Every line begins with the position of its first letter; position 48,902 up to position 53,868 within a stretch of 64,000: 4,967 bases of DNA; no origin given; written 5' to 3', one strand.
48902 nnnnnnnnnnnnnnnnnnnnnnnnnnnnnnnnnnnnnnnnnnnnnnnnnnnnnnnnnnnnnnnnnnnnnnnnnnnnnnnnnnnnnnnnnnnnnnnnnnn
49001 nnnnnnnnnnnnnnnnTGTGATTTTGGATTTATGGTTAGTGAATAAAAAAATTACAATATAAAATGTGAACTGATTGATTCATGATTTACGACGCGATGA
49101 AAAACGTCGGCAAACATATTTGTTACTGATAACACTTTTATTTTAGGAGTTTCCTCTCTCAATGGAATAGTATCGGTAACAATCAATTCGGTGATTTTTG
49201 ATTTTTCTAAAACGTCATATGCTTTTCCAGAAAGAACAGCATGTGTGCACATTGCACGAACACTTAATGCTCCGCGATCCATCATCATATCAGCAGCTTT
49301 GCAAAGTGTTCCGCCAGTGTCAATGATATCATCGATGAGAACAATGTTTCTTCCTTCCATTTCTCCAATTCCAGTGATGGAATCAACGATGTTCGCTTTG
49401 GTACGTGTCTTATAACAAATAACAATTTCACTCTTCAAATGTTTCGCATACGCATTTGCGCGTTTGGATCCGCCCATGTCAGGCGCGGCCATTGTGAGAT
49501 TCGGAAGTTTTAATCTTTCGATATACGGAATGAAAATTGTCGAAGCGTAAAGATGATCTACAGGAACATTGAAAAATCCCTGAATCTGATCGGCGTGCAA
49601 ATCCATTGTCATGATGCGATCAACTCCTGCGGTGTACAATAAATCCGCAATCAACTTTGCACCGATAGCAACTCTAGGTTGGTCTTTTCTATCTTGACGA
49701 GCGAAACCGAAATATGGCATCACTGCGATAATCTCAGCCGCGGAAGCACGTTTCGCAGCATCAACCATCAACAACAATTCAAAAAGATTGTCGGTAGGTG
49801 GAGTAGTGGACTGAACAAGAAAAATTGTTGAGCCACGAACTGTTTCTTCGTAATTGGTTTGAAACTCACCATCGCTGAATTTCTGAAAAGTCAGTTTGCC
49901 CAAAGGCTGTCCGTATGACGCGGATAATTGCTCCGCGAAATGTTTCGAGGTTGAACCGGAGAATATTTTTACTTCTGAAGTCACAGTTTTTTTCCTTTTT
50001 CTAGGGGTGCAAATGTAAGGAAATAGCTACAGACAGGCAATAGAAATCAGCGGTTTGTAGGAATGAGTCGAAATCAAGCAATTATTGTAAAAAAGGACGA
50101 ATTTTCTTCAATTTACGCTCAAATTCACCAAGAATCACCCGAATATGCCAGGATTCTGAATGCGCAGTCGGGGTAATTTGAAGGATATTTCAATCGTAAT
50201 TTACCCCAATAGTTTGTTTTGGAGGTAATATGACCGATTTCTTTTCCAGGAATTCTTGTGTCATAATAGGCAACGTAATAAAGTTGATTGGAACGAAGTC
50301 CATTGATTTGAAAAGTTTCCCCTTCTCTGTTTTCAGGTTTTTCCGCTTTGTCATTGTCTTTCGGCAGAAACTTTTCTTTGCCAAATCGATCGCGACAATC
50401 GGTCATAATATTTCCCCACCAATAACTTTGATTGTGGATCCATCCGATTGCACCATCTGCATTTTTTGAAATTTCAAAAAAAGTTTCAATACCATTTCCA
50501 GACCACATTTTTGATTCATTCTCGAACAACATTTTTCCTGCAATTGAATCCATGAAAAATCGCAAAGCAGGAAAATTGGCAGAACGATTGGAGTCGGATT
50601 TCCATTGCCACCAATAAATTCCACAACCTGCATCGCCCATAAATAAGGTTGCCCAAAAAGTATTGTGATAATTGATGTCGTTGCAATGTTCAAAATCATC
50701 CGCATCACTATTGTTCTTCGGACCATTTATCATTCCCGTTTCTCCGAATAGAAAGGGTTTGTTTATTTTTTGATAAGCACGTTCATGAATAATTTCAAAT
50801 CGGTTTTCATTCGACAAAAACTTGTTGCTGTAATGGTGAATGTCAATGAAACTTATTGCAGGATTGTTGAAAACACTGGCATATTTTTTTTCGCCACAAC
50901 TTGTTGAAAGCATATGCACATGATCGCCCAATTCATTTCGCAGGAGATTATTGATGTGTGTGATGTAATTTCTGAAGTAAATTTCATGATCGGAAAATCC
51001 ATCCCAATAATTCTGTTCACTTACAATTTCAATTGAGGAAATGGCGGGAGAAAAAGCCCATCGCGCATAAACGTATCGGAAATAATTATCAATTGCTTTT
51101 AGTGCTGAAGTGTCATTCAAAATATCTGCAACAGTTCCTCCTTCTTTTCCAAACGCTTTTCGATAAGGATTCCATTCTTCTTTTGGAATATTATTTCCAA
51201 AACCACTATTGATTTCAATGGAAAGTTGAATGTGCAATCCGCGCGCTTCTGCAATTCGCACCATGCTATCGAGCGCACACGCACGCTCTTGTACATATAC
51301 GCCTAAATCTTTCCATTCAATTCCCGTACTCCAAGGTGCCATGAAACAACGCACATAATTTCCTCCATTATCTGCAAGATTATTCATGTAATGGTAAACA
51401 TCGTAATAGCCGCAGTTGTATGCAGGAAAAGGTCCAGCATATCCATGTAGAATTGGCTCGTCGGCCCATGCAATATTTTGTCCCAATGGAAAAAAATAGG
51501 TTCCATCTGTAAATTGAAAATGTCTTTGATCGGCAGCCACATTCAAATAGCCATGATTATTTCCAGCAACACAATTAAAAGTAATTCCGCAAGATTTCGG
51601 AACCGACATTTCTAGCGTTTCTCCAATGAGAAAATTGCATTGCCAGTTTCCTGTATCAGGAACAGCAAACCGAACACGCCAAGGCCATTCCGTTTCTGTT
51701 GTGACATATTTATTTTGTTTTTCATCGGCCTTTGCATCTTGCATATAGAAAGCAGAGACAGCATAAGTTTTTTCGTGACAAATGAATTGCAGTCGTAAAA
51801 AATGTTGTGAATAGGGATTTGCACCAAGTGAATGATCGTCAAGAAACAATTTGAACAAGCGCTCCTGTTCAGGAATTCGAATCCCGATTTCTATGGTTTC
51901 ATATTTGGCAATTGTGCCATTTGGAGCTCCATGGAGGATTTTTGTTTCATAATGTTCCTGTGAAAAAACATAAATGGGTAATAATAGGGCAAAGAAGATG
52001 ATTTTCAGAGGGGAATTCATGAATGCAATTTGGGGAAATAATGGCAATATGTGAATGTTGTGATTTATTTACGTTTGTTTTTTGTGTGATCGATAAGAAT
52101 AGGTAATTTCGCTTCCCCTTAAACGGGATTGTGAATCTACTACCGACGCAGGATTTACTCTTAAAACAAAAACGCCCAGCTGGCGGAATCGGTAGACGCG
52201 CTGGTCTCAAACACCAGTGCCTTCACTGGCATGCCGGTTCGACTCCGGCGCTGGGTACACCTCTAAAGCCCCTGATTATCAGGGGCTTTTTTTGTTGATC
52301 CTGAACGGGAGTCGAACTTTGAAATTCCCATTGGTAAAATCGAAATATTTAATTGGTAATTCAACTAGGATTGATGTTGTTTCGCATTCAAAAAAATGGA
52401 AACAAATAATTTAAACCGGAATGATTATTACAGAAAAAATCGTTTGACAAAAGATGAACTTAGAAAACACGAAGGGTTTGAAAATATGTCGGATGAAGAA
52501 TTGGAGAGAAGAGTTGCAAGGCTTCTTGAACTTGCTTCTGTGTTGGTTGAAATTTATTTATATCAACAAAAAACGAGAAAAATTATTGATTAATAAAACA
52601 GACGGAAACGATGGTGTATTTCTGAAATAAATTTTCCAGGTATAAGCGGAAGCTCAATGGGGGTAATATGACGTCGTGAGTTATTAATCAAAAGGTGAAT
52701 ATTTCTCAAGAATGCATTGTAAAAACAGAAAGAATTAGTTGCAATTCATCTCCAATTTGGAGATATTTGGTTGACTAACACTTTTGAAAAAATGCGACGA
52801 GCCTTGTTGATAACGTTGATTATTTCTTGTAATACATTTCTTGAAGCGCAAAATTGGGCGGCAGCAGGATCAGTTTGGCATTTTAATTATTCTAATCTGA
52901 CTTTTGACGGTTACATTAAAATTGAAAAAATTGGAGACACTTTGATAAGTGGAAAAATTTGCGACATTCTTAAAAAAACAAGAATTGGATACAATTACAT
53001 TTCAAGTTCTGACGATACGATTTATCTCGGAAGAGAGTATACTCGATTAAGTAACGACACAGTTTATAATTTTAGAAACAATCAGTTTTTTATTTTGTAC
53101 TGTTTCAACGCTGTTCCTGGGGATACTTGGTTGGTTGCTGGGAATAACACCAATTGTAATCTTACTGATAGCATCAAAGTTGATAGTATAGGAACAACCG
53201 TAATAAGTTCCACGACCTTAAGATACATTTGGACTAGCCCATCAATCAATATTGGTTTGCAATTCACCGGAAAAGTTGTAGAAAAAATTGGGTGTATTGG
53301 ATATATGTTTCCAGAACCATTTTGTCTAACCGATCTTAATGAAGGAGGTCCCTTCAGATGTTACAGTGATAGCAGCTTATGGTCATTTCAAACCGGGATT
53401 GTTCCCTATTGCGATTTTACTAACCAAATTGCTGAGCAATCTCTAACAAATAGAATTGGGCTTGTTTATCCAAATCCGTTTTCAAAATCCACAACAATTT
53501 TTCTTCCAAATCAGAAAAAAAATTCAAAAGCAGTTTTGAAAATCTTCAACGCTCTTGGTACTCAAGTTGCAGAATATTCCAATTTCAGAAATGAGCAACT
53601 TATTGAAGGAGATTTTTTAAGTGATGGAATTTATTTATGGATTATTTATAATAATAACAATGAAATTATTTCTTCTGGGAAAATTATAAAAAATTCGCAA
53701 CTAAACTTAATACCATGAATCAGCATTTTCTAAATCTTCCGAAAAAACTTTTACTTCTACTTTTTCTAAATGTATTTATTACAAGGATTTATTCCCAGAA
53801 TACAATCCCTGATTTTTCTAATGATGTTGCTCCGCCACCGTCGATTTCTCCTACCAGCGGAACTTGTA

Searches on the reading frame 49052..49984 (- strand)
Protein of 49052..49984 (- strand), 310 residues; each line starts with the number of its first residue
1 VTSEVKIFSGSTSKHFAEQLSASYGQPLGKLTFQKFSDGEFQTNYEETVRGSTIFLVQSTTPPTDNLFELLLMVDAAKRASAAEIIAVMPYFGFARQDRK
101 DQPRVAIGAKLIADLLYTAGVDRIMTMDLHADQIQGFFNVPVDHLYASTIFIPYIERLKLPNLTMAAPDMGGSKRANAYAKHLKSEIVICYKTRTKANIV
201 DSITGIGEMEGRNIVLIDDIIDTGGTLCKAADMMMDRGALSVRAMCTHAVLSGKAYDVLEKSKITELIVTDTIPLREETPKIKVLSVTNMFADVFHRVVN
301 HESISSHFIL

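Call 6: search_protein_families(library=pfam, proteins=[window:49052-49984:-], max_evalue=0.001)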
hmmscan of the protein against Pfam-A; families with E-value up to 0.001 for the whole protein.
window:49052-49984:- (310 aa): 3 families
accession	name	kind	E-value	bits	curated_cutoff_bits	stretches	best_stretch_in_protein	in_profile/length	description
PF13793.12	Pribosyltran_N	-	2e-42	144.2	25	1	5-120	1-117/117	N-terminal domain of ribose phosphate pyrophosphokinase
PF14572.12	Pribosyl_synth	-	2e-22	80.5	27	1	203-308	75-183/184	Phosphoribosyl synthetase-associated domain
PF00156.33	Pribosyltran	-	2.9e-14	53.1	26.3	1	162-255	30-131/158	Phosphoribosyl transferase domain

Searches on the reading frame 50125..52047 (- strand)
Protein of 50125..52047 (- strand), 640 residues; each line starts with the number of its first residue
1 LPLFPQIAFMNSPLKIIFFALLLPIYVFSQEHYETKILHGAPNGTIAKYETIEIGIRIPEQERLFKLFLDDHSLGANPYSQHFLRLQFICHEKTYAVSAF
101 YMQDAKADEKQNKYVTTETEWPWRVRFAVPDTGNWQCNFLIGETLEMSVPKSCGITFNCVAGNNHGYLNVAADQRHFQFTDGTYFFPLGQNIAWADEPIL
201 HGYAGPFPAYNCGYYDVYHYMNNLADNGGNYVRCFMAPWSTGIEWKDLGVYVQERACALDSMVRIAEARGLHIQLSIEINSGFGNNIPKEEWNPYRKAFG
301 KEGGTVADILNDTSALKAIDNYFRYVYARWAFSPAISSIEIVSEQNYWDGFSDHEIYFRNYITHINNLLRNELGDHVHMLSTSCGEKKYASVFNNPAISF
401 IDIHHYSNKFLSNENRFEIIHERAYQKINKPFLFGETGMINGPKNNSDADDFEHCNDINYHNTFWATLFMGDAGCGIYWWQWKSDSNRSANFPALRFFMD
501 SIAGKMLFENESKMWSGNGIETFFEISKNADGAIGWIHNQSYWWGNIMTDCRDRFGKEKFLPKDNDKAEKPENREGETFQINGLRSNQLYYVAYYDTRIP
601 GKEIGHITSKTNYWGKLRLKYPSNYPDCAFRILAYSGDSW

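Call 6: search_protein_families(library=pfam, proteins=[window:50125-52047:-], max_evalue=0.001)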
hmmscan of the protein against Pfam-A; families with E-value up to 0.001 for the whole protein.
window:50125-52047:- (640 aa): 1 family
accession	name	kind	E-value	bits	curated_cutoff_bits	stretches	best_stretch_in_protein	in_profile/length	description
PF16586.11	DUF5060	-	4e-06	27.4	27.2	1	65-136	8-64/70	Domain of unknown function (DUF5060)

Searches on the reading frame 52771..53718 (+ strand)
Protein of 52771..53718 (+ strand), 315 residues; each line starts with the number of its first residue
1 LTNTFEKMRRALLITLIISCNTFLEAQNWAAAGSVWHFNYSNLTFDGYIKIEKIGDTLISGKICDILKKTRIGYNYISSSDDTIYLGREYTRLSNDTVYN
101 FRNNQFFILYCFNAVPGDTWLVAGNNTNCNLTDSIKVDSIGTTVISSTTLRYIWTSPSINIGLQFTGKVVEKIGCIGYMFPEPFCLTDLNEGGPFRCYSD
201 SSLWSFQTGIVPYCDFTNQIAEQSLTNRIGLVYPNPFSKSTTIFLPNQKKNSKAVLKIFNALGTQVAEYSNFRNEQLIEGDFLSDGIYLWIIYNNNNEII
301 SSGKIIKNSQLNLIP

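Call 6: search_protein_families(library=pfam, proteins=[window:52771-53718:+], max_evalue=0.001)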
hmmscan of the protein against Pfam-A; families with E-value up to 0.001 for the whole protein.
window:52771-53718:+ (315 aa): 1 family
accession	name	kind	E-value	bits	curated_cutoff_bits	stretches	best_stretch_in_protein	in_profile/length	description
PF18962.6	Por_Secre_tail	-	3.1e-09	37.4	27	1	232-302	1-71/75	Secretion system C-terminal sorting domain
